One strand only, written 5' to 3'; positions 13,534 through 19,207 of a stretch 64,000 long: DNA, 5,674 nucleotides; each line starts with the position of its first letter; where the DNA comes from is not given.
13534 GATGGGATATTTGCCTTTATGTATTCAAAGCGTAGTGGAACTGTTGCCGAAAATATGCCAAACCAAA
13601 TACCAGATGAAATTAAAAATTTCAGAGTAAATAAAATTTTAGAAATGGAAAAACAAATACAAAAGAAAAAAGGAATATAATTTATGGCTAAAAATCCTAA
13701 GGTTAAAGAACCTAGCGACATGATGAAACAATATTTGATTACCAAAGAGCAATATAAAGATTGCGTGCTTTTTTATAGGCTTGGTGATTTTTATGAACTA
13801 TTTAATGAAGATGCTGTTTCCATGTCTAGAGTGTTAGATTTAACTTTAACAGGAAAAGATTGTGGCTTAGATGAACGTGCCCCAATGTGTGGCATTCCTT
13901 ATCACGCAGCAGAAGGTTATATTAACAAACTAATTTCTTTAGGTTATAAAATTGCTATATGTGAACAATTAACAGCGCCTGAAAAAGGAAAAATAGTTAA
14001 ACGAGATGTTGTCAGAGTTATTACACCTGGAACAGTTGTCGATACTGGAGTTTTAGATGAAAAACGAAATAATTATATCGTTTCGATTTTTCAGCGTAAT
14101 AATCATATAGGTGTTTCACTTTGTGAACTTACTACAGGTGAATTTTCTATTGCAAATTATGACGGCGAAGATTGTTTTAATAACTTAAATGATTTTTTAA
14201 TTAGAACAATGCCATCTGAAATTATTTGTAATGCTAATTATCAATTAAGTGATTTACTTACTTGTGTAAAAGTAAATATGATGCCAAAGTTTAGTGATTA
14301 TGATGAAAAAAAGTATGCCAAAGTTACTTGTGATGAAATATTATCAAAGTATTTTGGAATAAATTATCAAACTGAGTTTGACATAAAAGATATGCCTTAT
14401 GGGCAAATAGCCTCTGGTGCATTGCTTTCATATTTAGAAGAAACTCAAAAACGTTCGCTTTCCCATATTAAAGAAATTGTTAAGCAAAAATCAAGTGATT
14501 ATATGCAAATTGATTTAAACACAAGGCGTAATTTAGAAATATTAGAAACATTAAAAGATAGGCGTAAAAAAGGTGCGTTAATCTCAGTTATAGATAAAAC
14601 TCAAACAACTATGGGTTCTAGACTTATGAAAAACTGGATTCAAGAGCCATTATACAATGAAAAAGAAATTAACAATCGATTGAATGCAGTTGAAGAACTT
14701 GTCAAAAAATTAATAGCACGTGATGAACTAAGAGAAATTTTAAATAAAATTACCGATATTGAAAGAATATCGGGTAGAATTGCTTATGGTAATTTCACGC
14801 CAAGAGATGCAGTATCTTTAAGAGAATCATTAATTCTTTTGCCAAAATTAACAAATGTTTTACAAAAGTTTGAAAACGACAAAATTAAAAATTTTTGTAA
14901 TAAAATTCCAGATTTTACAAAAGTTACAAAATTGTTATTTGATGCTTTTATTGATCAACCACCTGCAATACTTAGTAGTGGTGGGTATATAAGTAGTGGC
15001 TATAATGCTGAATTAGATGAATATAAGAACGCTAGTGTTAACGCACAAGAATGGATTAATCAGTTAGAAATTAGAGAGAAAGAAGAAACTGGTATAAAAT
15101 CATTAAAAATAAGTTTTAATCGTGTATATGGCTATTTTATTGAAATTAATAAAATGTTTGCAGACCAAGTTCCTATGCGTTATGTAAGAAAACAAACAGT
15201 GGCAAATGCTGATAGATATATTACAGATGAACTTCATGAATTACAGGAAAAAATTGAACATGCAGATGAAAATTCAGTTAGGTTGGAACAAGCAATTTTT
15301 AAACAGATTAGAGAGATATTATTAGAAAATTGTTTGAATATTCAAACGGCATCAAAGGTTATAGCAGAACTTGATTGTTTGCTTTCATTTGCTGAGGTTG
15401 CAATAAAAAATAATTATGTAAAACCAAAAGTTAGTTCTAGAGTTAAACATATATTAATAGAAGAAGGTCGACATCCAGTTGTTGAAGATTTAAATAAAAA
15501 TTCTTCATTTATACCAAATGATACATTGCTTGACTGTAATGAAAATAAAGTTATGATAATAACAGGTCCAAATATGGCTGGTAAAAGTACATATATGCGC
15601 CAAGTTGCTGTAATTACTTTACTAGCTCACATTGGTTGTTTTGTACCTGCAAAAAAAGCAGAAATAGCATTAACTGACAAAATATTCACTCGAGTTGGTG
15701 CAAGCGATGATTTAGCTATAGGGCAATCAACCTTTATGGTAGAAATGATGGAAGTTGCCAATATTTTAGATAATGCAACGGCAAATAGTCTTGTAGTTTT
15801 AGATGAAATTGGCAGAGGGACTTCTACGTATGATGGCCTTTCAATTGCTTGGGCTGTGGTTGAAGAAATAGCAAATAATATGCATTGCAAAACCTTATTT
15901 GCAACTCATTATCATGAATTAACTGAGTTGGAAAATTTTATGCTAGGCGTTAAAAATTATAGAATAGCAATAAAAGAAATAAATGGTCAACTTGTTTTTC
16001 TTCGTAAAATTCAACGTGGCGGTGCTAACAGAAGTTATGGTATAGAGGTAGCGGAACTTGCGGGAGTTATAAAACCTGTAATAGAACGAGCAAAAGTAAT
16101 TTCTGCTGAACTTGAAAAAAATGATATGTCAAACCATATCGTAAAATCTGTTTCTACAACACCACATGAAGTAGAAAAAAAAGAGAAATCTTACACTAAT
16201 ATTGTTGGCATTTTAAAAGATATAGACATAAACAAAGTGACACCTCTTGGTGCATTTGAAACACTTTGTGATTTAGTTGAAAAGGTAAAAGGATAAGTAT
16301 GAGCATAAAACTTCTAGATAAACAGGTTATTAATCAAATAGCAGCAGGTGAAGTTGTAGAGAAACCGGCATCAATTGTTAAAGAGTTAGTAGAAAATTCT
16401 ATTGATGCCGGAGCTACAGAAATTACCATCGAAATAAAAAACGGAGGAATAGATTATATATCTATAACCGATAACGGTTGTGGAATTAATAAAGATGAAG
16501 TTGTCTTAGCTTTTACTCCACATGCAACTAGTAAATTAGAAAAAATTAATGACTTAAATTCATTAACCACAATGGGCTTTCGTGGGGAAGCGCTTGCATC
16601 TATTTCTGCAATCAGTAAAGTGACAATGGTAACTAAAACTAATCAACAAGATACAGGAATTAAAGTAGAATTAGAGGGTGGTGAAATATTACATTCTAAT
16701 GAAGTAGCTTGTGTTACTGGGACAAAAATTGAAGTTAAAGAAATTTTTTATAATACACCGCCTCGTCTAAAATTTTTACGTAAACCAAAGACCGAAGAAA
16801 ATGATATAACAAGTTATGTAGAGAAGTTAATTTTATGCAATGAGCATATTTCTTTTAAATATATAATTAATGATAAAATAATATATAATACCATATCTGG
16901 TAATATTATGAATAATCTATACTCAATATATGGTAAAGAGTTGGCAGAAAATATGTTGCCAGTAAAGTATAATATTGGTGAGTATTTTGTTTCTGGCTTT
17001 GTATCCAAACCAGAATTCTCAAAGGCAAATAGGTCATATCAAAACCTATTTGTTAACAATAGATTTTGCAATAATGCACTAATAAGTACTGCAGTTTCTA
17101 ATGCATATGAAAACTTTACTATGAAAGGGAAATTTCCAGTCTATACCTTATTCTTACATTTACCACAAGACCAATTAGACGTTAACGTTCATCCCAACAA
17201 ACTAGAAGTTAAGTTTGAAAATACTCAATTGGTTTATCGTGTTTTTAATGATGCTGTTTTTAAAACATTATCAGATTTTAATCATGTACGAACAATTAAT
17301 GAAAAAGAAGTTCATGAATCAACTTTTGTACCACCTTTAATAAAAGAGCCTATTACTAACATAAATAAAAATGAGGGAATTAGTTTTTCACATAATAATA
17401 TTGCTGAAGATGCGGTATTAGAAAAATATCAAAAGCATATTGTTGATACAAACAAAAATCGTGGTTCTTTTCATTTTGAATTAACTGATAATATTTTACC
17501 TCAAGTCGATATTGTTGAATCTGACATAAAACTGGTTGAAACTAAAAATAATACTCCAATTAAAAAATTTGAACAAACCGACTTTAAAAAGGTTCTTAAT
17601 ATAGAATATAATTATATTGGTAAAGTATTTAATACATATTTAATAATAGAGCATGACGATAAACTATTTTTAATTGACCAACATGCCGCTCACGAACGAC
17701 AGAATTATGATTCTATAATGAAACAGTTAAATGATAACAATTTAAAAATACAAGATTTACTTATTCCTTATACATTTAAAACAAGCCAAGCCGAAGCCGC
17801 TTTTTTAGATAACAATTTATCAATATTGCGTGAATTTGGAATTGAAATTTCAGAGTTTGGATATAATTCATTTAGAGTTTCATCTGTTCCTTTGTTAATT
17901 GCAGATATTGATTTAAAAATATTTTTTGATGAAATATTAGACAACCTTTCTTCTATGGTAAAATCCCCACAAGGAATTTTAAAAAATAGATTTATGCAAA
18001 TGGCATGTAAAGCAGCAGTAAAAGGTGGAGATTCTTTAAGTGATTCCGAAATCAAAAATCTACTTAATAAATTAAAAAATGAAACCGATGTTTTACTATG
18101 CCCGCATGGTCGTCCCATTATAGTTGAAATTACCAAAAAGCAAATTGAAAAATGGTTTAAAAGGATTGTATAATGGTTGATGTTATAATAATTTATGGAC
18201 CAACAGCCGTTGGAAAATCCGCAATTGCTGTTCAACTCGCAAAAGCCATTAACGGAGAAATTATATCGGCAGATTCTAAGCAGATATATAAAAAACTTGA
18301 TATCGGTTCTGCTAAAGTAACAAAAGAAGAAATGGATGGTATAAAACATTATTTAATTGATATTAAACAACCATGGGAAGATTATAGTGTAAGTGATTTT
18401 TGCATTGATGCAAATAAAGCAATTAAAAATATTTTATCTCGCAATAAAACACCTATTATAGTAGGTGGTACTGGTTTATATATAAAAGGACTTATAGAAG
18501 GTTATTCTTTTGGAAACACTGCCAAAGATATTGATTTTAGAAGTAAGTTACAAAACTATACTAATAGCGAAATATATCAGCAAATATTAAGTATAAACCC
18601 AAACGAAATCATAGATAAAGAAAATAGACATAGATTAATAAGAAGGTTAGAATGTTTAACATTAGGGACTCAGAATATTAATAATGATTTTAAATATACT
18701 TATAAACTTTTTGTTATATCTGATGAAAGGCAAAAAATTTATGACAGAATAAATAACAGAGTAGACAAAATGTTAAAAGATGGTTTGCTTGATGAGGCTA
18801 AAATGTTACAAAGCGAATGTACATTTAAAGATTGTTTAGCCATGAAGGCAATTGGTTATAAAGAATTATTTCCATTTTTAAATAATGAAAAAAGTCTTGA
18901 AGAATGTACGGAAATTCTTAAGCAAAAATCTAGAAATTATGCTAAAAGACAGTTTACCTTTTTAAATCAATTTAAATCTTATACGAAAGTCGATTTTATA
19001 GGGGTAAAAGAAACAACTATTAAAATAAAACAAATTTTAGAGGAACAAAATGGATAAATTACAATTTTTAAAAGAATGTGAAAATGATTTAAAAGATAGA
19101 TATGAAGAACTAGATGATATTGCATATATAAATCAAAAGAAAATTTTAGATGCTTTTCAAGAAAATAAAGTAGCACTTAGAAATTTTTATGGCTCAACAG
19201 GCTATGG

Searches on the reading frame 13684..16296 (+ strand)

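Call 52: search_protein_families(library=pfam, proteins=[window:13684-16296:+], max_evalue=0.000001)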
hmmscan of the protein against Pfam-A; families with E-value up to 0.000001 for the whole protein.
window:13684-16296:+ (870 aa): 5 families
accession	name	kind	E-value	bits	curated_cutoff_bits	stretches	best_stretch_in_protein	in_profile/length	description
PF00488.27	MutS_V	-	8.5e-86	287.2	30.2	1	624-811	1-188/188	MutS domain V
PF05192.23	MutS_III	-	3.7e-50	171.4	34.1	1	279-570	1-194/194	MutS domain III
PF01624.25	MutS_I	-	1.7e-40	138.2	20.6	1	13-120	3-111/113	MutS domain I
PF05190.23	MutS_IV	-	3.6e-26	91.7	22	1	439-529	1-91/92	MutS family domain IV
PF05188.22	MutS_II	-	5.4e-17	62.9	25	1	130-263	1-133/133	MutS domain II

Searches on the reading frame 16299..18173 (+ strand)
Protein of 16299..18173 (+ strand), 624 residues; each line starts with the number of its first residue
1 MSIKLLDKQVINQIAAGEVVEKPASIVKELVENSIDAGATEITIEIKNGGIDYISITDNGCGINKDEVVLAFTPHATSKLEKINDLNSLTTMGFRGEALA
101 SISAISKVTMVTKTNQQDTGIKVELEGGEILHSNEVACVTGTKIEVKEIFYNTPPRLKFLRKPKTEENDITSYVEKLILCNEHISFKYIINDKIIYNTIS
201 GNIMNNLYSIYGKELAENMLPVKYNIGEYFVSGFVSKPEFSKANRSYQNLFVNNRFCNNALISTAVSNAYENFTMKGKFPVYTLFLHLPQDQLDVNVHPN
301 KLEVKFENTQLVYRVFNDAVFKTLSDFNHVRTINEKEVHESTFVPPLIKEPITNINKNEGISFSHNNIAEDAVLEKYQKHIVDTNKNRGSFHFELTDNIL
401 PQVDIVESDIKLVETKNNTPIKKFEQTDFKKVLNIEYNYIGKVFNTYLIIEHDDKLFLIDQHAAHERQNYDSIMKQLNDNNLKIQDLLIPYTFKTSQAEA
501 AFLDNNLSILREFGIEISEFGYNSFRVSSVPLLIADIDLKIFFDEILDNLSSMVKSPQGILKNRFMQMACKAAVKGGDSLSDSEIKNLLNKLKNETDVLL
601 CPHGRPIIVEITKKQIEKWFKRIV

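Call 52: search_protein_families(library=pfam, proteins=[window:16299-18173:+], max_evalue=0.000001)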
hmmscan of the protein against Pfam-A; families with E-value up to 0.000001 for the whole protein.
window:16299-18173:+ (624 aa): 4 families
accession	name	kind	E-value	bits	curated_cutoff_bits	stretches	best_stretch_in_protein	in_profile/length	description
PF08676.16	MutL_C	-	2.5e-37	128.2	25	1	440-580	1-142/142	MutL C terminal dimerisation domain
PF01119.25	DNA_mis_repair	-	9e-35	119.3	26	1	208-324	2-118/119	DNA mismatch repair protein, C-terminal domain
PF13589.12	HATPase_c_3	-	1.5e-14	54.6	25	1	24-136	4-116/137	Histidine kinase-, DNA gyrase B-, and HSP90-like ATPase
PF02518.31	HATPase_c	-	8.6e-09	36.3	26.4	1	24-81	7-64/111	Histidine kinase-, DNA gyrase B-, and HSP90-like ATPase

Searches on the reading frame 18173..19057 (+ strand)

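Call 52: search_protein_families(library=pfam, proteins=[window:18173-19057:+], max_evalue=0.000001)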
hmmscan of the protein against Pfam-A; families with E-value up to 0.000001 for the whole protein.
window:18173-19057:+ (294 aa): 2 families
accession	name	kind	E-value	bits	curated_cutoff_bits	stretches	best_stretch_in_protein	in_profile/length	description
PF01715.23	IPPT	-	4.3e-68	230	23.6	1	37-265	1-241/243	IPP transferase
PF01745.22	IPT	-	1.5e-12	47.9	20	1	3-63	2-62/233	Isopentenyl transferase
